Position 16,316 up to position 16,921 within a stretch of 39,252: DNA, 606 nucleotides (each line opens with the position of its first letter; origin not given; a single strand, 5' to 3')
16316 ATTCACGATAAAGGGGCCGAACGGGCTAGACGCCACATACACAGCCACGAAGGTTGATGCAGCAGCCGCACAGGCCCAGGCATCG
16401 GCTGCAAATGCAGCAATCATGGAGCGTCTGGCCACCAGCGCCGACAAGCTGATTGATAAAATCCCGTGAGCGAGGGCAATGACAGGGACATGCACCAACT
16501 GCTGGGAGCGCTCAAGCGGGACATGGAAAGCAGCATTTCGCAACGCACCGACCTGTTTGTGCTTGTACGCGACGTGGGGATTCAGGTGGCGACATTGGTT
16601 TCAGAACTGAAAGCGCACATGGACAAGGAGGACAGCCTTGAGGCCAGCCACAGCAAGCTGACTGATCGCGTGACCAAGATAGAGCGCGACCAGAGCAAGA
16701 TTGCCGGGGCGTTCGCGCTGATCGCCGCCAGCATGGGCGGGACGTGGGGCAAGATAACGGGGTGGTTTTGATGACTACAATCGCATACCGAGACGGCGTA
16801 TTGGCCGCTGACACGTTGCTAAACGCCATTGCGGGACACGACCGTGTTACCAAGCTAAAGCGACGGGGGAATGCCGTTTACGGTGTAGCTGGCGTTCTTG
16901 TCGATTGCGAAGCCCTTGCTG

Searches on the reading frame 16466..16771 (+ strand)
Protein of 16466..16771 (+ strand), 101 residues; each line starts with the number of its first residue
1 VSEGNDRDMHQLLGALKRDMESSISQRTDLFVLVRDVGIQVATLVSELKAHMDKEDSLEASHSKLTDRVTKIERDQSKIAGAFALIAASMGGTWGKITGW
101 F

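Call 4: search_protein_families(library=pfam, proteins=[window:16466-16771:+], max_evalue=0.1)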
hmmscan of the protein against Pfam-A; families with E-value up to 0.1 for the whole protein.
window:16466-16771:+ (101 aa): 3 families
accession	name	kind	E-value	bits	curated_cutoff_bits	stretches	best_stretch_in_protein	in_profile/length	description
PF23831.1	DUF7201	-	0.0027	17.9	27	1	45-90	68-114/142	Coiled-coil region of unknown function (DUF7201)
PF25785.1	TPR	-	0.045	14.5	27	1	16-73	5-59/110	Nucleoprotein TPR-like domain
PF11469.13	Ribonucleas_3_2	-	0.077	13.9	25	1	48-90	71-113/119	Ribonuclease III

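Call 5: search_protein_families(library=phrogs, proteins=[window:16466-16771:+], max_evalue=0.01)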
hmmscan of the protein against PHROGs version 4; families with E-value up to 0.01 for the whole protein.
window:16466-16771:+ (101 aa): 2 families
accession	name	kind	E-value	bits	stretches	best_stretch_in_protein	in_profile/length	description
phrog_36172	-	unknown function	6.5e-05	23.4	1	15-86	75-147/296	-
phrog_11109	-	unknown function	0.0053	17.8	1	65-79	33-47/52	-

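Call 30: find_homologous_proteins(query=window:16466-16771:+, max_evalue=0.01)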
Query window:16466-16771:+ (101 aa): 3 proteins with E <= 0.01 among 5 candidates.
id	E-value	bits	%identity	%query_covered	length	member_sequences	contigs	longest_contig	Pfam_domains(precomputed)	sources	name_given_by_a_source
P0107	5.7e-57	208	99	100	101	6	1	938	-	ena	-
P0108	7.5e-47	175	86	95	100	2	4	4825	-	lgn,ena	-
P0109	1.0e-32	130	62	100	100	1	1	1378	-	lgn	-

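Call 31: find_encoding_contigs(protein=P0108, flank=6000, max_places=4)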
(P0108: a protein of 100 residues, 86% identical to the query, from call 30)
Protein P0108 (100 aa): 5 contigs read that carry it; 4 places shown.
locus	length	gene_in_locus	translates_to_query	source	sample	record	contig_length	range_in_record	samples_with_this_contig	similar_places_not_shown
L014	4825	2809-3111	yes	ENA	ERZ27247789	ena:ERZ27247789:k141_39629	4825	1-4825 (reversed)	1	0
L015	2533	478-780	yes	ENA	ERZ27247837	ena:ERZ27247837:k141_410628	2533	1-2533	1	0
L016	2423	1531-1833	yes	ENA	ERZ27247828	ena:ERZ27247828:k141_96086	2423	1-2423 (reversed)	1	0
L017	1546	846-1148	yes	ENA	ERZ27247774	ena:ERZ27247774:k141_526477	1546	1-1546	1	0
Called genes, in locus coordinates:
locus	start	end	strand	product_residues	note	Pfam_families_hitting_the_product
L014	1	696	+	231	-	?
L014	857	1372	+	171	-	PF13392:HNH_3, PF00847:AP2 (weak)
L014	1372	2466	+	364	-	PF13946:DUF4214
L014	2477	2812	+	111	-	-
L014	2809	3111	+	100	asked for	-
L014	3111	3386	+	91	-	-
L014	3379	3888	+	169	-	-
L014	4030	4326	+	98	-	-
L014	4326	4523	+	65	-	-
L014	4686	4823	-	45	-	?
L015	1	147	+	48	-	?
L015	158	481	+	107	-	-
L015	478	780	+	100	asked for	-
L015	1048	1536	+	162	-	PF07486:Hydrolase_2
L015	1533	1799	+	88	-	-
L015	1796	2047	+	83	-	PF14216:DUF4326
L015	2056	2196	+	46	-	-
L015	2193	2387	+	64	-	-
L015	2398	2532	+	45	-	?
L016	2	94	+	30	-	?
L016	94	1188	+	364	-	PF13946:DUF4214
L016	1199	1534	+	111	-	-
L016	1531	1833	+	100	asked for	-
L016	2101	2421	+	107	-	?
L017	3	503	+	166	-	?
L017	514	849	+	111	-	-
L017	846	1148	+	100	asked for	-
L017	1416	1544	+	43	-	?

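Call 38: search_protein_families(library=phrogs, proteins=[L014:3111-3386:+], max_evalue=0.01)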
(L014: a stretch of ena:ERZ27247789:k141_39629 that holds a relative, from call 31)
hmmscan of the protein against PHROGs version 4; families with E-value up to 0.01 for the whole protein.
L014:3111-3386:+ (91 aa): 0 families

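Call 39: search_protein_families(library=pfam, proteins=[L014:3111-3386:+], max_evalue=0.05)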
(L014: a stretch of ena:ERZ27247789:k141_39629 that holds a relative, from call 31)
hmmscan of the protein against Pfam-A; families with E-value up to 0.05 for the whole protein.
L014:3111-3386:+ (91 aa): 2 families
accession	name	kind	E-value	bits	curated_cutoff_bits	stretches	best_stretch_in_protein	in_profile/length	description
PF14311.12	DUF4379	-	0.0038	17.8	24.5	1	19-45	29-54/56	Probable Treble clef zinc finger domain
PF09723.15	Zn_ribbon_8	-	0.035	14.5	34.4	1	19-47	7-35/41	Zinc ribbon domain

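Call 49: search_protein_families(library=padloc, proteins=[window:16466-16771:+], max_evalue=0.01)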
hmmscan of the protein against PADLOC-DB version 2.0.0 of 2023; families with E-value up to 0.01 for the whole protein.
window:16466-16771:+ (101 aa): 0 families

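Call 50: search_protein_families(library=ncbifam, proteins=[window:16466-16771:+], max_evalue=0.01)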
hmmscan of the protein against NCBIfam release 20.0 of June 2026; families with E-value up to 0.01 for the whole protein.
window:16466-16771:+ (101 aa): 0 families

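Call 76: search_protein_representatives(alignment_id=A2)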
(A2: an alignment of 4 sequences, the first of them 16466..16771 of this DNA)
Query: 4 sequences, 100 profile positions. Proteins with E-value up to 0.001 (for the whole library): 19; up to 1e-10: 7; up to 1e-30: 1. The best 19 are listed.
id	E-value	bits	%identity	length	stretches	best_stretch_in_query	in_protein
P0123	3.3e-46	171.9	-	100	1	1-100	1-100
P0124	8.9e-30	119.2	-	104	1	1-88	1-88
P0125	6.5e-23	97.1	-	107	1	1-100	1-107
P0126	2.1e-18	82.7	-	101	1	1-99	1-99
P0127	2.1e-18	82.7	-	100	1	1-91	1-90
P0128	3.3e-18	82.0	-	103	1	1-91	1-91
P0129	8.4e-15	71.1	-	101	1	1-94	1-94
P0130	2.4e-08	50.4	-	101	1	1-99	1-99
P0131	2.5e-06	43.9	-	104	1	5-94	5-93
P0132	4.3e-06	43.2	-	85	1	18-95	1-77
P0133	1.1e-05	41.8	-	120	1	5-91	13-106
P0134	2.1e-05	41.0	-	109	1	5-99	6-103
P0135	3.4e-05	40.3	-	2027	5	37-90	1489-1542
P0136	1.1e-04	38.6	-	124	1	8-91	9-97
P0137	1.5e-04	38.3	-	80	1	42-99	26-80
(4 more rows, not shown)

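Call 84: search_protein_families(library=pfam, alignment_id=A4, max_evalue=0.01)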
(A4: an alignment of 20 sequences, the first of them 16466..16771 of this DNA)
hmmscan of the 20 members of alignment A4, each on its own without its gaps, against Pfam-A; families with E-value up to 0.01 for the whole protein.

A. member 1, window:16466-16771:+ (101 aa): 1 family
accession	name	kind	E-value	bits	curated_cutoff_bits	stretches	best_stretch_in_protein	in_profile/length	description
PF23831.1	DUF7201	-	0.0027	17.9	27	1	45-90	68-114/142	Coiled-coil region of unknown function (DUF7201)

B. families by the number of members that match (of 20 scanned): 11 families
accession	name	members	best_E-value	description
PF23831.1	DUF7201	4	0.00042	Coiled-coil region of unknown function (DUF7201)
PF10088.15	DUF2326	1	0.0011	Uncharacterised protein conserved in bacteria (DUF2326)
PF05816.16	TelA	1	0.0011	Toxic anion resistance protein (TelA)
PF15960.10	DUF4763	1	0.003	Domain of unknown function (DUF4763)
PF20379.3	DUF6674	1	0.0044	Family of unknown function (DUF6674)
PF25785.1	TPR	1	0.0045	Nucleoprotein TPR-like domain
PF10473.14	CENP-F_leu_zip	1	0.0053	Leucine-rich repeats of kinetochore protein Cenp-F/LEK1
PF19380.4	DUF5955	1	0.007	Family of unknown function (DUF5955)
PF09311.16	Rab5-bind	1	0.0084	Rabaptin-like protein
PF05266.19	DUF724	1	0.0088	Protein of unknown function (DUF724)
PF08614.16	ATG16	1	0.0092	Autophagy protein 16 (ATG16)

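Call 89: find_related_loci(query=A7, collection=viral_contigs, flank=5000)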
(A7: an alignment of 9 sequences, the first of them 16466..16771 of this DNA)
Query A7 (101 aa) in viral_contigs; peptide patterns used: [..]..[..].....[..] (x = any residue, [..] = any of these).
57 stretches matched a pattern, but none encodes a relative of the query by tblastn (E <= 1e-3).

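Call 90: find_encoding_contigs(protein=P0129, flank=5000, max_places=2)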
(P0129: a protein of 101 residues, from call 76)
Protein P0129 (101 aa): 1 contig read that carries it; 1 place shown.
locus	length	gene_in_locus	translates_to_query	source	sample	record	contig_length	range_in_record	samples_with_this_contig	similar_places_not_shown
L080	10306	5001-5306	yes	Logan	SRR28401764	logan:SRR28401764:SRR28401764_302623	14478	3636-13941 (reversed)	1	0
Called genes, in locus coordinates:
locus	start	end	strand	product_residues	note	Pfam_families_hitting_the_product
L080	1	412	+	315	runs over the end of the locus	?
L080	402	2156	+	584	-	-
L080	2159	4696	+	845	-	-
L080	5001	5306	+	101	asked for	-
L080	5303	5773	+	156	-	PF24891:DUF7742 (weak), PF07486:Hydrolase_2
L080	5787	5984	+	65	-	-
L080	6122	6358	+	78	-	-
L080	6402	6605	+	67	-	-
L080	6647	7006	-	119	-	-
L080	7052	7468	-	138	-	PF05866:RusA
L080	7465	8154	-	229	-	PF25680:Mom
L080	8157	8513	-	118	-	-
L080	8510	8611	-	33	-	-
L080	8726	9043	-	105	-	-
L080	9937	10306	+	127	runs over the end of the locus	-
